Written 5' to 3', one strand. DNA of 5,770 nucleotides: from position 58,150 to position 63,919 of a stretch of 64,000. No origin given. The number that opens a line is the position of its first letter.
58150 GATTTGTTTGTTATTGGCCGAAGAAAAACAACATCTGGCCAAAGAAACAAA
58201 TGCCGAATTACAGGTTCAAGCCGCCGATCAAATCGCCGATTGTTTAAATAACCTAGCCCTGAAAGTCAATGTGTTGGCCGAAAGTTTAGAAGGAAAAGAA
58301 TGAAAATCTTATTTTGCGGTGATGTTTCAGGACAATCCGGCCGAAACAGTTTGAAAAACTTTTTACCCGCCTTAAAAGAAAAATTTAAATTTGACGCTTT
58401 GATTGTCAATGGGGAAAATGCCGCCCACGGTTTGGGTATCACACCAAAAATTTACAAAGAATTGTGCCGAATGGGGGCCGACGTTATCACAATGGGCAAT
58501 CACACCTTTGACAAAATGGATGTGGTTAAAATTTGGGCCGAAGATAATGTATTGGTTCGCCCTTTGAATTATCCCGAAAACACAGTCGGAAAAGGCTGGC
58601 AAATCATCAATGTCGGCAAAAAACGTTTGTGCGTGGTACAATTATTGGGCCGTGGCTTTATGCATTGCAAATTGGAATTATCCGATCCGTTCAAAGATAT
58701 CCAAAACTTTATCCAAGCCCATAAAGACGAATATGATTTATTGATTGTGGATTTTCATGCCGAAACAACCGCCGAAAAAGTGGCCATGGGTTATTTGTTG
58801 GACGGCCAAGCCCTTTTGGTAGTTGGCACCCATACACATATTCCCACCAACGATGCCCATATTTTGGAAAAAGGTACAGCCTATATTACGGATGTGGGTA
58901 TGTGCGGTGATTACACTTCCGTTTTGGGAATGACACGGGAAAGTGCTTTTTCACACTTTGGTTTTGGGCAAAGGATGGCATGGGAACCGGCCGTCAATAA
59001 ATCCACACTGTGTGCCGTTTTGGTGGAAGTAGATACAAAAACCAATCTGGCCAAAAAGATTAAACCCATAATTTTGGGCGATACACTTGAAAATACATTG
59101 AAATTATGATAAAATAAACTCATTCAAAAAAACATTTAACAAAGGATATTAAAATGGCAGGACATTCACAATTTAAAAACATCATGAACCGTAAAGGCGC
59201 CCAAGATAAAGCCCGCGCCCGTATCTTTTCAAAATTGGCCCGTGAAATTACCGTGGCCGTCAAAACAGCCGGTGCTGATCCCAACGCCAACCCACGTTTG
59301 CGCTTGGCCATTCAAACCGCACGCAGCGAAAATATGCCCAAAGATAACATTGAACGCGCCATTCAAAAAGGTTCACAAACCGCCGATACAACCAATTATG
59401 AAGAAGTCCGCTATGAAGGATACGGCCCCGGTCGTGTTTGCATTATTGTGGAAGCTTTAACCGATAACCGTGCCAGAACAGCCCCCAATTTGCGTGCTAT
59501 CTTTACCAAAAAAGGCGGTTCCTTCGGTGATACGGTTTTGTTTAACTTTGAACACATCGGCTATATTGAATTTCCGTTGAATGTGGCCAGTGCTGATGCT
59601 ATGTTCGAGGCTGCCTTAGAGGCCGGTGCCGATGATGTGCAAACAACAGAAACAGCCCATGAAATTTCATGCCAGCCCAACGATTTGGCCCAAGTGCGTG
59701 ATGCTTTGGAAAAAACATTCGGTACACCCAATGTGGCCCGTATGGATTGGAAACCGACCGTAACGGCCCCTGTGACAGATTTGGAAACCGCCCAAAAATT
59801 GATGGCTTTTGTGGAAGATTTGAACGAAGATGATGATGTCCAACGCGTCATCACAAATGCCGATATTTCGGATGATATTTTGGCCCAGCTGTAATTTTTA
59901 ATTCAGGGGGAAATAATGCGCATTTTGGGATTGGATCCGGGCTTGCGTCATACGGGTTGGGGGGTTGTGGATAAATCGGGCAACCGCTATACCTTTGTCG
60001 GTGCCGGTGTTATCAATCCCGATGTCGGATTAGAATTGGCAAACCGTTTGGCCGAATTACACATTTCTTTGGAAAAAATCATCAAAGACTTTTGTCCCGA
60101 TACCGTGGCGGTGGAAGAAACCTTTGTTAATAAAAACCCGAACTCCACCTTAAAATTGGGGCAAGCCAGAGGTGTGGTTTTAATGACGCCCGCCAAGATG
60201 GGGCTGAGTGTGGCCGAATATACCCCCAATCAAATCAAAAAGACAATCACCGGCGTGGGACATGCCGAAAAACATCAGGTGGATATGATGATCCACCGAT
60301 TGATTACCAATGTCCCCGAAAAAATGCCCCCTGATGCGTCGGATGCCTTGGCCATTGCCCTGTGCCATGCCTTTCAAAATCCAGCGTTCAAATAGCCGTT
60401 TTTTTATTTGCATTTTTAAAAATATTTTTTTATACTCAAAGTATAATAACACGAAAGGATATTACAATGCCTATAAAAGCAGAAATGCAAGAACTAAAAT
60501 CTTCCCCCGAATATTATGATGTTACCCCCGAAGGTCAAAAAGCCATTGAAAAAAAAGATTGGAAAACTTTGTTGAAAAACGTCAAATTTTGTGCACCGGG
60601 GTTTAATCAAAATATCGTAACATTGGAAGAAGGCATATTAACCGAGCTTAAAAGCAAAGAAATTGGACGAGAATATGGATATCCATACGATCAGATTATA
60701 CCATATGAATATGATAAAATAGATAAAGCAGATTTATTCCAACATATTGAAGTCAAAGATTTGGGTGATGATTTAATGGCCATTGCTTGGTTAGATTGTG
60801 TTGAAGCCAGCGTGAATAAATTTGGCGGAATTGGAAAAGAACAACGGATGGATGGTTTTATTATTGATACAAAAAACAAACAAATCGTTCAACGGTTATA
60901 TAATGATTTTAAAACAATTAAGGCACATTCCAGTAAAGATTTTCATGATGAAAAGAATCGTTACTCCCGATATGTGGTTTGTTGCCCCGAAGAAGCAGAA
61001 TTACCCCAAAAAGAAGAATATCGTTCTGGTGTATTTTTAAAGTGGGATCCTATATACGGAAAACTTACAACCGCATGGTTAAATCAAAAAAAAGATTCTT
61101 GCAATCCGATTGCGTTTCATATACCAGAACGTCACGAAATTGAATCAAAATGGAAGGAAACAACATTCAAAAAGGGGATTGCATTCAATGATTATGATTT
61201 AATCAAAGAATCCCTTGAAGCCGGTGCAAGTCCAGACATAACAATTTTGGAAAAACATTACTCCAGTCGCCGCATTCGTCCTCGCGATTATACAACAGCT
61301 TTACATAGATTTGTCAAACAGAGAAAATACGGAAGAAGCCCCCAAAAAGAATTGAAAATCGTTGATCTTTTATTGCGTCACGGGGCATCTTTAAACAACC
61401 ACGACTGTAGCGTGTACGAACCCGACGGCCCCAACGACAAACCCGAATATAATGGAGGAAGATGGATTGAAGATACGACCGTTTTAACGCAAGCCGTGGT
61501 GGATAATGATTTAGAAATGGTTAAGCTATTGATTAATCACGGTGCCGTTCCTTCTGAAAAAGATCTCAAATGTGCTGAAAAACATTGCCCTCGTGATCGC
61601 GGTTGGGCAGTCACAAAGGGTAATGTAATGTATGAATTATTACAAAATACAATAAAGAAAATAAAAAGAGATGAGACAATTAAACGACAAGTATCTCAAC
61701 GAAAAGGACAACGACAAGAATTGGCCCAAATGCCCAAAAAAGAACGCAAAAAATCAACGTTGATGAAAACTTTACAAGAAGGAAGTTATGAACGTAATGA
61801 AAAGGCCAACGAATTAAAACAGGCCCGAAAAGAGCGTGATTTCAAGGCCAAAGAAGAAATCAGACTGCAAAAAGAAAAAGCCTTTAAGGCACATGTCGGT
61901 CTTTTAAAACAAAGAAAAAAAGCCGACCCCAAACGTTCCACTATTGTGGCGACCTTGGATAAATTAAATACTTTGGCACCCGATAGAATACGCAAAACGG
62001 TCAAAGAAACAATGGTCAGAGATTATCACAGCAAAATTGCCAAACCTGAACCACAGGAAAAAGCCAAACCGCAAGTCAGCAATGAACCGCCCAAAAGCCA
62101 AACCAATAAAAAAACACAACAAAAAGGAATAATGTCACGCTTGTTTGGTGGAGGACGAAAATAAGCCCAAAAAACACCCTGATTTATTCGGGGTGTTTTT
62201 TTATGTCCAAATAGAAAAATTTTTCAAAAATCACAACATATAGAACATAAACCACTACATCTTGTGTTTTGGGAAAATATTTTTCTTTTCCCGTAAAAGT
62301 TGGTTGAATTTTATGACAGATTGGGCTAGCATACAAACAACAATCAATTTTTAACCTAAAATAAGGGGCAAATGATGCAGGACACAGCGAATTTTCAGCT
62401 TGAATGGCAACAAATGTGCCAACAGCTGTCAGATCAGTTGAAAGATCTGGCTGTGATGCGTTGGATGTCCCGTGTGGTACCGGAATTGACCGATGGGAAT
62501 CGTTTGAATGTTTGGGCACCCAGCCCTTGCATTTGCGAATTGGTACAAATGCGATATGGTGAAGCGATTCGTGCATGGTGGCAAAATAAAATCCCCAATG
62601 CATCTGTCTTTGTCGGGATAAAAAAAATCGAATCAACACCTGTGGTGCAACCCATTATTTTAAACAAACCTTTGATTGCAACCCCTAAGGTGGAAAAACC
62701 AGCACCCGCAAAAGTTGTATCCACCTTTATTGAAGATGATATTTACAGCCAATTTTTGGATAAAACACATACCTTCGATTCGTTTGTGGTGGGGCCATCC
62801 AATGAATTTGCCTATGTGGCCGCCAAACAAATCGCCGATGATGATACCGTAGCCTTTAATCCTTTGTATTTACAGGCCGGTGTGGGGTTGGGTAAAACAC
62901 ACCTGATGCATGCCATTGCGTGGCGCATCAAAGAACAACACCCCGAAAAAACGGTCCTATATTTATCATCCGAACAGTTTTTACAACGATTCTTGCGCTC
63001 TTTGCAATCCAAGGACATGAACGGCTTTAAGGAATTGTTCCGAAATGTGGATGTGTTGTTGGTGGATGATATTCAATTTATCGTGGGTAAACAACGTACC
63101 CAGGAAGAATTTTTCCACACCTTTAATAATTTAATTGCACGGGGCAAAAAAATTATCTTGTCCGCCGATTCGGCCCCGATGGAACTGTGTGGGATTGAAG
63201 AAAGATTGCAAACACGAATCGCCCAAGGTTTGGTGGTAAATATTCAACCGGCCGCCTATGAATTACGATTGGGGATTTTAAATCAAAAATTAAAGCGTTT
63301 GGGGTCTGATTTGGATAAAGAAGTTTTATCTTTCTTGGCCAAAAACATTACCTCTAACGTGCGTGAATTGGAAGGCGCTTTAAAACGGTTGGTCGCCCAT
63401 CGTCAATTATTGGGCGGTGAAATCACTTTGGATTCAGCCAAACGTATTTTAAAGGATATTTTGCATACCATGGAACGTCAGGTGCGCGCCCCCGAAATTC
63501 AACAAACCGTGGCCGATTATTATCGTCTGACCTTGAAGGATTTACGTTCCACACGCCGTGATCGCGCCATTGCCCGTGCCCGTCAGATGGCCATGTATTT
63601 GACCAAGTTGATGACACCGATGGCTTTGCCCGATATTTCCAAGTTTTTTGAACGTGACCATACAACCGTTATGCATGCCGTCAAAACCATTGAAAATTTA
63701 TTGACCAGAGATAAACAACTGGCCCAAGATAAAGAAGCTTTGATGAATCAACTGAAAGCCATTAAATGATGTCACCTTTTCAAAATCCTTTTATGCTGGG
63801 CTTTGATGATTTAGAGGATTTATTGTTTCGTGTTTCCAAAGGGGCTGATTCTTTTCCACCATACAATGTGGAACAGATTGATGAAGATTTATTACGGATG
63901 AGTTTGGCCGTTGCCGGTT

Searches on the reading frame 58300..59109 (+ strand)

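Call 13: search_protein_families(library=pfam, proteins=[window:58300-59109:+], max_evalue=0.001)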
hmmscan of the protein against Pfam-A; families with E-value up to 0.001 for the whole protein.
window:58300-59109:+ (269 aa): 2 families
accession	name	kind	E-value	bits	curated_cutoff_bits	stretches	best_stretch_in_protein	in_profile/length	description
PF13277.11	YmdB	-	1.7e-94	316.3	27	1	4-257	1-253/253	YmdB-like protein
PF00149.33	Metallophos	-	1.5e-12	48.8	21.5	1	1-182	1-191/191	Calcineurin-like phosphoesterase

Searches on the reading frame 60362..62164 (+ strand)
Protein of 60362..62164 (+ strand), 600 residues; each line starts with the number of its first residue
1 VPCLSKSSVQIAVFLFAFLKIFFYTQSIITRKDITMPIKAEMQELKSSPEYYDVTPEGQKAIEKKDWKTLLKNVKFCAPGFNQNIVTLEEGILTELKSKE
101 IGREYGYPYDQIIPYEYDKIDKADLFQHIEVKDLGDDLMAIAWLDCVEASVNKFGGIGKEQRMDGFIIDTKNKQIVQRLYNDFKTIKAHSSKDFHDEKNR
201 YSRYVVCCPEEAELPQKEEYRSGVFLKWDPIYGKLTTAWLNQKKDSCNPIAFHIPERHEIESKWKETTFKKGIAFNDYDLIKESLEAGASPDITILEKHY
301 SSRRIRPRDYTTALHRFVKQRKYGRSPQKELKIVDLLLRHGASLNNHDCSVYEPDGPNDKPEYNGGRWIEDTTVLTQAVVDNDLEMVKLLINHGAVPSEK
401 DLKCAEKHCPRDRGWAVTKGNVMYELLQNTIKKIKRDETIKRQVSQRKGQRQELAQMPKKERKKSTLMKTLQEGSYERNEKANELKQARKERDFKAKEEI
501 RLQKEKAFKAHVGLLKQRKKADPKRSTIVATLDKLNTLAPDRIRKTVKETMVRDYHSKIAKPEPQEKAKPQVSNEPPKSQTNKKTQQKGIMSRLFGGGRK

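Call 13: search_protein_families(library=pfam, proteins=[window:60362-62164:+], max_evalue=0.001)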
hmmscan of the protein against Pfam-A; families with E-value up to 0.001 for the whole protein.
window:60362-62164:+ (600 aa): 2 families
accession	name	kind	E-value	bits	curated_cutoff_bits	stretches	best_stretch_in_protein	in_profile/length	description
PF00023.36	Ank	-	8.9e-07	29.3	21.1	0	312-347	4-31/33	Ankyrin repeat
PF12796.13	Ank_2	-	1.4e-06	29.2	27.3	0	276-401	8-90/90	Ankyrin repeats (3 copies)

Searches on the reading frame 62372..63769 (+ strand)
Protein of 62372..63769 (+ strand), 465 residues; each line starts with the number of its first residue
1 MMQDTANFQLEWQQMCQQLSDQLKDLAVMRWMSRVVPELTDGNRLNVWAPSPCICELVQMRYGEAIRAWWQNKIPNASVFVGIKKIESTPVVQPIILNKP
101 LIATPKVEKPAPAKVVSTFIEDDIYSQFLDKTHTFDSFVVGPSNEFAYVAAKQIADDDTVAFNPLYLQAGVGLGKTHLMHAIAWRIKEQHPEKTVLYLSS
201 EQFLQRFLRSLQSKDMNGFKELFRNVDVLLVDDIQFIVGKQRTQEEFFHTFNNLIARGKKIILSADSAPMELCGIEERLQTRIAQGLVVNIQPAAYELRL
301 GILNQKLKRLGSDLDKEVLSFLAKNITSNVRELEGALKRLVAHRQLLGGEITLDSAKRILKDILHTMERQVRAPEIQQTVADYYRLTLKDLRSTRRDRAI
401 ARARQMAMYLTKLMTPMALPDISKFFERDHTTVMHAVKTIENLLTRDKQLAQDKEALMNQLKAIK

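Call 82: find_encoding_contigs(protein=window:62372-63769:+, flank=10000, max_places=3)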
Protein window:62372-63769:+ (465 aa): 6 contigs read that carry it; 3 places shown.
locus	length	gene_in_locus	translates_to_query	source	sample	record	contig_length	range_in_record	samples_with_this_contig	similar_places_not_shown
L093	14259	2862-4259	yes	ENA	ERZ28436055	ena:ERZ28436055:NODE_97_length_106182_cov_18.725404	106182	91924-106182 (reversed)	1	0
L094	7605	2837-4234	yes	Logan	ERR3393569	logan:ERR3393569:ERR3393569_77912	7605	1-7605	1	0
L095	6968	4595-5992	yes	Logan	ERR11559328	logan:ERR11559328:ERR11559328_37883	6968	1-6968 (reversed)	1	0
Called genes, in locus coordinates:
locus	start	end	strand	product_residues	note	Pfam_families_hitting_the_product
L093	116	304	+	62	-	-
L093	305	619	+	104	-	PF05164:ZapA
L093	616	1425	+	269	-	PF00149:Metallophos, PF13277:YmdB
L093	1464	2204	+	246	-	PF20772:TACO1_YebC_N, PF01709:Transcrip_reg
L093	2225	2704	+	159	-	PF02075:RuvC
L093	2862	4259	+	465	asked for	PF00308:Bac_DnaA, PF08299:Bac_DnaA_C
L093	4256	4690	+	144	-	PF00011:HSP20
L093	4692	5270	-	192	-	PF09335:VTT_dom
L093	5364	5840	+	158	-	-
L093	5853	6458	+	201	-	-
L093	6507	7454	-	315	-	PF01435:Peptidase_M48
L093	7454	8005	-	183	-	PF04011:LemA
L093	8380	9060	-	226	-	PF20582:UPF0758_N, PF12826:HHH_2 (faint), PF14520:HHH_5 (faint), PF04002:RadC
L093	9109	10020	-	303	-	PF01266:DAO (faint), PF03486:HI0933_like (faint), PF07992:Pyr_redox_2, PF13738:Pyr_redox_3, PF00070:Pyr_redox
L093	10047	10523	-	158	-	PF03449:GreA_GreB_N, PF01272:GreA_GreB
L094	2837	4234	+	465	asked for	PF00308:Bac_DnaA, PF08299:Bac_DnaA_C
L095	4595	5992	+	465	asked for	PF00308:Bac_DnaA, PF08299:Bac_DnaA_C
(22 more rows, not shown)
